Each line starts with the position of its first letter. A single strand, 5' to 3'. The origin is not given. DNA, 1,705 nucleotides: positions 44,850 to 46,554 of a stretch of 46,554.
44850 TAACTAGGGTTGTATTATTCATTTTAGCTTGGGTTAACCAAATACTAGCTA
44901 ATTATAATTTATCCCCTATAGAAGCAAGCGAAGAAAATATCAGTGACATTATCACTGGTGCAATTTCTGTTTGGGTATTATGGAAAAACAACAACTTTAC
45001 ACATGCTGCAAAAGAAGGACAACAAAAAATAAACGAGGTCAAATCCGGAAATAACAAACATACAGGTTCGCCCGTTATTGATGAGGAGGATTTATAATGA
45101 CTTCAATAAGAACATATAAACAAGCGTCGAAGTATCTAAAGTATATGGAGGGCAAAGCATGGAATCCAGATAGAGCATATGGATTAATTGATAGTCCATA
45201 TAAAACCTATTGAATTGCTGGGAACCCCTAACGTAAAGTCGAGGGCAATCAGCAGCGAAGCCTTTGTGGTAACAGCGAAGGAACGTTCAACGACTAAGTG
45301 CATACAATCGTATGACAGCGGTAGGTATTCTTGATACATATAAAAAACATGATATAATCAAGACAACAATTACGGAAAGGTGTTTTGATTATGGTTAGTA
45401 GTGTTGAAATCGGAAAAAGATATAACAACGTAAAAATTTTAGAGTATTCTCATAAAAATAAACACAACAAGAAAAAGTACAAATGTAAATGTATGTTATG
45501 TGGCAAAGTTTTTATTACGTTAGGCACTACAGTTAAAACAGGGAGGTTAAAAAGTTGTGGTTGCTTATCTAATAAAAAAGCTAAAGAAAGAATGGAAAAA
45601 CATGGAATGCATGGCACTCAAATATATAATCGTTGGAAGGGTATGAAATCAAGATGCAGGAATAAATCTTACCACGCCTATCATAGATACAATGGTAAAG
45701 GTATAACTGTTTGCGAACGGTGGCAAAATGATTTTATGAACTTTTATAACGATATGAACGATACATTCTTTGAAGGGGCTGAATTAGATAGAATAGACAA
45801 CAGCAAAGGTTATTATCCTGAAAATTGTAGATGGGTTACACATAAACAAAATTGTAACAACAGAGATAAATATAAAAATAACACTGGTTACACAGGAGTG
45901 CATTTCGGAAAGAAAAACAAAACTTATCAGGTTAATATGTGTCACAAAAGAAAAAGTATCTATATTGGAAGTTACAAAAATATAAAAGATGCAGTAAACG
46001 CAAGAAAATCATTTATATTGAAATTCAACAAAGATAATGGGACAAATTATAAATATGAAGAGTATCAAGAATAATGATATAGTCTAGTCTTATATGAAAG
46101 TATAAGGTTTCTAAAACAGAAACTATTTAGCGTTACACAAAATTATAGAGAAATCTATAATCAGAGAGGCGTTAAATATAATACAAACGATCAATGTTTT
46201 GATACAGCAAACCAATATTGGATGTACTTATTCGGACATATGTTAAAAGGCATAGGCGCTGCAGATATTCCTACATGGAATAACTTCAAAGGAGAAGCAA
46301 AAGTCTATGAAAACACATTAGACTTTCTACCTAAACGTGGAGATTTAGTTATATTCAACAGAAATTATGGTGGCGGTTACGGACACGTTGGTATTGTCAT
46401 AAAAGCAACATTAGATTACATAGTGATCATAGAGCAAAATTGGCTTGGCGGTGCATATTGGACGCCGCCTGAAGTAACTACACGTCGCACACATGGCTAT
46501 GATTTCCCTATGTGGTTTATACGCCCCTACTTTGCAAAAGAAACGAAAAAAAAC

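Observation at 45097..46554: Endolysin gene split by a group I intron, with splice sites defined by a contiguous P1/P10 internal guide sequence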

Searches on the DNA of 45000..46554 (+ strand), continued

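Call 25: search_rna_families(sources=[L001, L002, L003, L004, L005, L006, L007, L008, L009, L010], threshold=gathering, show_alignments=2)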
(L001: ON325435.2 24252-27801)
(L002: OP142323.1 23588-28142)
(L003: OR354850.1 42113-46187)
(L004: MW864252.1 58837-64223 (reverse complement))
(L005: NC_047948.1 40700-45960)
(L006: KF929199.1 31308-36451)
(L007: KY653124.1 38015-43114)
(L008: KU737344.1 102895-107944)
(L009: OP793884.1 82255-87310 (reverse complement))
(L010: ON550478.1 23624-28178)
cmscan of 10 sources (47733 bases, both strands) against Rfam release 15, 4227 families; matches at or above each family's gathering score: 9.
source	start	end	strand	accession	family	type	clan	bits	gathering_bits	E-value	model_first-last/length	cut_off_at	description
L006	3702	3956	+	RF02897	S808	Gene; sRNA;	-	207.6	76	7.9e-54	1-255/255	no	Staphylococcus sRNA 808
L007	2463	2729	+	RF00028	Intron_gpI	Intron;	-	97.9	50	3.2e-24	1-253/253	no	Group I catalytic intron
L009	3559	3796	+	RF00028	Intron_gpI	Intron;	-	93.9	50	5.5e-23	1-253/253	no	Group I catalytic intron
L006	2498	2698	+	RF00028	Intron_gpI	Intron;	-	91.5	50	2.7e-22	1-253/253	no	Group I catalytic intron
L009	4232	4446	+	RF00028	Intron_gpI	Intron;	-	90.6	50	5e-22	1-253/253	no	Group I catalytic intron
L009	3109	3340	+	RF00028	Intron_gpI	Intron;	-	84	50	4.9e-20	1-253/253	no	Group I catalytic intron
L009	2418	2681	+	RF00028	Intron_gpI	Intron;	-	72.3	50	1.5e-16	1-253/253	no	Group I catalytic intron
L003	1677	1944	+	RF00028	Intron_gpI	Intron;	-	61.3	50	3e-13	1-253/253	no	Group I catalytic intron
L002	1676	1943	+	RF00028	Intron_gpI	Intron;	-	60.9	50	4e-13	1-253/253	no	Group I catalytic intron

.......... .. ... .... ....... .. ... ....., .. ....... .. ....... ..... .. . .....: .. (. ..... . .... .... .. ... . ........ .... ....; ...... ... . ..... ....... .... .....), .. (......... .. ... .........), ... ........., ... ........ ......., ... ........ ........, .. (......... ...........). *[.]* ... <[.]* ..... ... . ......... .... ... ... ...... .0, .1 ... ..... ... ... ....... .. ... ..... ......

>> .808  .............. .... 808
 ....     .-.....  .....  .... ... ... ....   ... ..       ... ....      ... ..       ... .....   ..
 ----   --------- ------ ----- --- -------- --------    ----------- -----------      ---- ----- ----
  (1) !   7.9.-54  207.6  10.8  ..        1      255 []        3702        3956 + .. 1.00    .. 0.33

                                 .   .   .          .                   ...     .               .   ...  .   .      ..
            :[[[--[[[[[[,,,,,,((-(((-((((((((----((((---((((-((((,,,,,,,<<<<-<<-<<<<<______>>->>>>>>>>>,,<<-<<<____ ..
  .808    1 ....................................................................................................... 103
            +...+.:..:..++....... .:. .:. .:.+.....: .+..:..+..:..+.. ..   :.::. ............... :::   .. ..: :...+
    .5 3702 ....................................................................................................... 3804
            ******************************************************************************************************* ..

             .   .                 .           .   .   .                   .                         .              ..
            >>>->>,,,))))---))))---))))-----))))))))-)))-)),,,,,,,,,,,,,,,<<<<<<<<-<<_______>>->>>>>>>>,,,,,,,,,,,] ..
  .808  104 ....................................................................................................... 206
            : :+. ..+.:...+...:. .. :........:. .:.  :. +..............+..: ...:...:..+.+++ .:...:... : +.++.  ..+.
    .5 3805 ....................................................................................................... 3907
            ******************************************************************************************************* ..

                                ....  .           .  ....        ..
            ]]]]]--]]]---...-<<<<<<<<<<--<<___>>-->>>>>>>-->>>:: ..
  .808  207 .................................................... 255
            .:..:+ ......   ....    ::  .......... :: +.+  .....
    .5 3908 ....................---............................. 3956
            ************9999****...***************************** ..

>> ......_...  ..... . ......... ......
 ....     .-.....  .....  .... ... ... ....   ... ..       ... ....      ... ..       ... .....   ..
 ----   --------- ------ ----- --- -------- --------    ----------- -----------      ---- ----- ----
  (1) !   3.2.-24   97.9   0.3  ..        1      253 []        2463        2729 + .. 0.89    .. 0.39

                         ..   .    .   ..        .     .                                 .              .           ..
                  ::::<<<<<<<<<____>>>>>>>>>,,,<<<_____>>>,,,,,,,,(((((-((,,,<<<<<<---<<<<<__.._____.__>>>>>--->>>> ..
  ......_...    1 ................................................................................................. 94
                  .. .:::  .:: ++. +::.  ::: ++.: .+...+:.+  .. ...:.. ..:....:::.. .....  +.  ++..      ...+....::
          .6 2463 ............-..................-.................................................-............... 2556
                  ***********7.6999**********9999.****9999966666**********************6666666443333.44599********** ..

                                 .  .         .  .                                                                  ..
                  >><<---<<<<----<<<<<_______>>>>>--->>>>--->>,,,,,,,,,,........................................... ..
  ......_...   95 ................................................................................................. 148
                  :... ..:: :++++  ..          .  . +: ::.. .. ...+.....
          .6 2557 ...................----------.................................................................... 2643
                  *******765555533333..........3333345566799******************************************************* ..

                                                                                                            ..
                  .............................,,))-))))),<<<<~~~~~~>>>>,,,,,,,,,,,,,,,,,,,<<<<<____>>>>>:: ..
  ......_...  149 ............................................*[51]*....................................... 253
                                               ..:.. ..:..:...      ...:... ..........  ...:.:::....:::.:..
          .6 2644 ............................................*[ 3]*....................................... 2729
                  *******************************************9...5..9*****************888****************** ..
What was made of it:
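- Tried and rejected: SAPYZU_15 and the Bacillus phage Nigalana locus were also missed (call 25).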

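Call 53: search_rna_families(source=L006, start=2440, end=2820, threshold=gathering, show_alignments=1)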
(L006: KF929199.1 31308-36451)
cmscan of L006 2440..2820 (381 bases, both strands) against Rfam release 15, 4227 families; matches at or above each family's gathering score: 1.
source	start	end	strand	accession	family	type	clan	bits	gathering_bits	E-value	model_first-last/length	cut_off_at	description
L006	2498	2698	+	RF00028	Intron_gpI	Intron;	-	91.5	50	2.2e-24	1-253/253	no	Group I catalytic intron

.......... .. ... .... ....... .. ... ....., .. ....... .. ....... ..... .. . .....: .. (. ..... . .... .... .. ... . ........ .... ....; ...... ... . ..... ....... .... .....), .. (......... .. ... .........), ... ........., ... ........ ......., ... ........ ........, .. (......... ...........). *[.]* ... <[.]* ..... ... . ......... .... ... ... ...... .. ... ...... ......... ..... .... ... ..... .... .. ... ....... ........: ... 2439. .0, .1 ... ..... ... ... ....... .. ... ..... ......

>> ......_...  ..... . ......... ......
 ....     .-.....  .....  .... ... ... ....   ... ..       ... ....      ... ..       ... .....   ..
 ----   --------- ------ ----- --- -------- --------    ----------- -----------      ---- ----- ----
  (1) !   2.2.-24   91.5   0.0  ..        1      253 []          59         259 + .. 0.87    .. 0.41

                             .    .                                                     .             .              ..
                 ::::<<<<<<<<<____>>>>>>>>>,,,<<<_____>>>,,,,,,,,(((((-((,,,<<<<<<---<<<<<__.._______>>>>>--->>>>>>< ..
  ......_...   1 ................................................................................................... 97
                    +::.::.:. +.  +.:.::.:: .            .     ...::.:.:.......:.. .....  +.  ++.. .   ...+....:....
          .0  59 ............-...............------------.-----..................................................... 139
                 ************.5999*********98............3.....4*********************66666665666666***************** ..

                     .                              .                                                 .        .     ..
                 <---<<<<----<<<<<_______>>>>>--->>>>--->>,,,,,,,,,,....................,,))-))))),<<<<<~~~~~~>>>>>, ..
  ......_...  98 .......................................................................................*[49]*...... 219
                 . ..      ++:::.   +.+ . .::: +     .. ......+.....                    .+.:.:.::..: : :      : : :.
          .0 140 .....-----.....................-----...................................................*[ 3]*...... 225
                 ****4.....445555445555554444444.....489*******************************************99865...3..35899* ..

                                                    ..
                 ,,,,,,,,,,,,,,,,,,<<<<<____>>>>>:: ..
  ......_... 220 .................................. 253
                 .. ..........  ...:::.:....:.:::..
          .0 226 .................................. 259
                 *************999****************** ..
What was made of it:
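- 45327..45337 (+): P8 5' strand, pairing with 46062-46072 (11 bp). The endonuclease gene lies in the P8 loop. SEP9's short P8 aligns here in the Rfam model (call 53).
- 46062..46084 (+): P8 3' strand (46062-72), J8/7 AAUGAUA (46073-79) and P7 3' strand UAGUC (46080-84). Homologous to SEP9's J8/7-P7' (call 53).
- On Group I catalytic intron (Rfam RF00028): The ORF-less homologue SEP9 scores 91.5 bits over positions 1-253 (call 53).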

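Call 60: search_rna_families(source=window, start=45950, end=46260, threshold=evalue, max_evalue=10, show_alignments=2)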
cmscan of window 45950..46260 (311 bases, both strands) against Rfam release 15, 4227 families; matches with E-value up to 10: 3.
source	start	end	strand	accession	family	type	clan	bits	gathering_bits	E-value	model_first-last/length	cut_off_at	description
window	46072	46104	+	RF00028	Intron_gpI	Intron;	-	17.5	50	0.027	219-251/253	no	Group I catalytic intron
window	46139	46185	+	RF02699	Avashort_thermometer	Cis-reg; thermoregulator;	-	14.3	88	3.2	1-59/59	no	Avashort 5' UTR thermometer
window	46153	46182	+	RF01135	sR24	Gene; snRNA; snoRNA; CD-box;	-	13.3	36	2.2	1-55/55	no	Small nucleolar RNA sR24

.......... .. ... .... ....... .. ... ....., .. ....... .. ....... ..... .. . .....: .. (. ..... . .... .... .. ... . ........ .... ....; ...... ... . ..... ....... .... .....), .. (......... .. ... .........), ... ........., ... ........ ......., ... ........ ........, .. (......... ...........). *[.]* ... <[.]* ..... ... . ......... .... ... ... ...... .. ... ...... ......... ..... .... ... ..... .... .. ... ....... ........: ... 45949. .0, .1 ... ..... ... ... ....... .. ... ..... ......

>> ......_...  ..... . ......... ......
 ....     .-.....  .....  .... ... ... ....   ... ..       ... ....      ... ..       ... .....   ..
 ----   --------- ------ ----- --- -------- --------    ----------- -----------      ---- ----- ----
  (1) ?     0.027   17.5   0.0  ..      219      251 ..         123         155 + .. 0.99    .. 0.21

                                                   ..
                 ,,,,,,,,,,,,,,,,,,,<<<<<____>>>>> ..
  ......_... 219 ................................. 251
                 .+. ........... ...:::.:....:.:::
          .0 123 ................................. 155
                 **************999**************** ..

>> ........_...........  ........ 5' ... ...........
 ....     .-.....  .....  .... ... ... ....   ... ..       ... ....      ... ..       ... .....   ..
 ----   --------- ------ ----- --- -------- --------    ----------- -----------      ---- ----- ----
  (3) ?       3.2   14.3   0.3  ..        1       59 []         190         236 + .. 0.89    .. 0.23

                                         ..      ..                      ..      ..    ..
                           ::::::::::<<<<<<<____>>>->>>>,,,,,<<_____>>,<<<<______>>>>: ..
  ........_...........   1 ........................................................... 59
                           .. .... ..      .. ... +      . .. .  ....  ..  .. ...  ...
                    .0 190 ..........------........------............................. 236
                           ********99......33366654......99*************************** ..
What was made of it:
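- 46062..46084 (+): Matches Rfam model positions 219-251, 17.5 bits, E 0.027, when the region is searched alone (call 60).
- On Group I catalytic intron (Rfam RF00028): The 3' block 46072-46104 matches model positions 219-251 (call 60).
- The downstream block 46072-46104 matches model positions 219-251 (call 60). The conserved J8/7-P7'-P9 block is present (call 60).
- Tried and rejected: The real elements are at 46062-46106 (calls 53, 60).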

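Call 80: search_dna_similar(query=window:45185-45330:+, collection=phages, mode=distant, max_rows=45, rows=spread, max_evalue=0.0001)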
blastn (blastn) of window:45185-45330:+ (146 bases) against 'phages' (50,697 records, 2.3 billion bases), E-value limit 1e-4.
Records with a match: 178; places in all: 187; records where one place covers at least 80% of the query: 5.
Best place of each record, by identity: 95-99% 6; 90-95% 30; 80-90% 109; 60-80% 33.
By first word of the organism name: Staphylococcus 99; Bacillus 39; Vibrio 11; Escherichia 6; Alteromonas 5; Streptococcus 4; Enterococcus 4; Lactococcus 2; Shewanella 2; Ralstonia 2; and 4 more.
By host as written in the record: Staphylococcus sp. 24; Staphylococcus aureus 22; - 18; Alteromonas macleodii str. 'Balearic Sea AD45' 5; Staphylococcus carnosus TM300 5; Bacillus thuringiensis subsp. kurstaki 4; Staphylococcus aureus (phage propagation strain 47) 4; Staphylococcus epidermidis 3; and 66 more.
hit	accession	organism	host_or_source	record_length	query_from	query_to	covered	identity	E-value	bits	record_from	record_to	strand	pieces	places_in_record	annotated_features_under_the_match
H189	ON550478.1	Staphylococcus phage Sazerac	Staphylococcus epidermidis LM1680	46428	1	146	100%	98.6%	3e-66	255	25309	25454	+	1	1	hypothetical protein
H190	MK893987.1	Staphylococcus phage PMBT8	Staphylococcus hyicus 07/02 4A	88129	7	138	90%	79.5%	2e-24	117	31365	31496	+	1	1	N-acetylmuramoyl-L-alanine amidase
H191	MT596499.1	Staphylococcus phage vB_SepS_BE02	Staphylococcus epidermidis F12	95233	1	115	79%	85.2%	9e-29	132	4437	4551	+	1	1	hypothetical protein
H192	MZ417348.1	Staphylococcus phage PG-2021_88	Staphylococcus epidermidis C6869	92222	1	115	79%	85.2%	9e-29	132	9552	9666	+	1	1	record has no annotation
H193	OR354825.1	Staphylococcus phage S-CoN_Ph2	Staphylococcus sp.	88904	1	115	79%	85.2%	9e-29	132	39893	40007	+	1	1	hypothetical protein (x2)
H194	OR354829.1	Staphylococcus phage S-CoN_Ph6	Staphylococcus sp.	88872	1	115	79%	85.2%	9e-29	132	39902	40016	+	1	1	hypothetical protein (x2)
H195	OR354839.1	Staphylococcus phage S-CoN_Ph16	Staphylococcus sp.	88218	1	115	79%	85.2%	9e-29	132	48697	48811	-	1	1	hypothetical protein (x2)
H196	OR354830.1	Staphylococcus phage S-CoN_Ph7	Staphylococcus sp.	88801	1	115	79%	85.2%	1e-27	128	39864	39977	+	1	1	hypothetical protein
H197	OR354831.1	Staphylococcus phage S-CoN_Ph8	Staphylococcus sp.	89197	1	115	79%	84.3%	1e-26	123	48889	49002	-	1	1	hypothetical protein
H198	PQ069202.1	Bacillus phage C30-1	Bacillus sp. C30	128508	17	112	66%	76.3%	7e-11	73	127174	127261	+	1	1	record has no annotation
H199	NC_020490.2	Staphylococcus phage StB12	Staphylococcus hominis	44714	20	112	64%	75.5%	9e-10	68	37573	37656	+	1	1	none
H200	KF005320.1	Alteromonas phage vB_AmaP_AD45-P2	Alteromonas macleodii str. 'Balearic ...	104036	27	112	59%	80.5%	3e-10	71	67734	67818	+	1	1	hypothetical protein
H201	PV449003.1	Bacillus phage vB_BceH_LBC2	Bacillus cereus NCCP 14796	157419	26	112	60%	77.5%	9e-10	68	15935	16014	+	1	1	none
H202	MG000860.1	Bacillus phage BSP9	Bacillus subtilis ATCC 15245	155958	18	112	65%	70.5%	2e-5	54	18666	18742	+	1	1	none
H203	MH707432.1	Bacillus phage BSP15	Bacillus subtilis KACC 17797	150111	18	112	65%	70.5%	2e-5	54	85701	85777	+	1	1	none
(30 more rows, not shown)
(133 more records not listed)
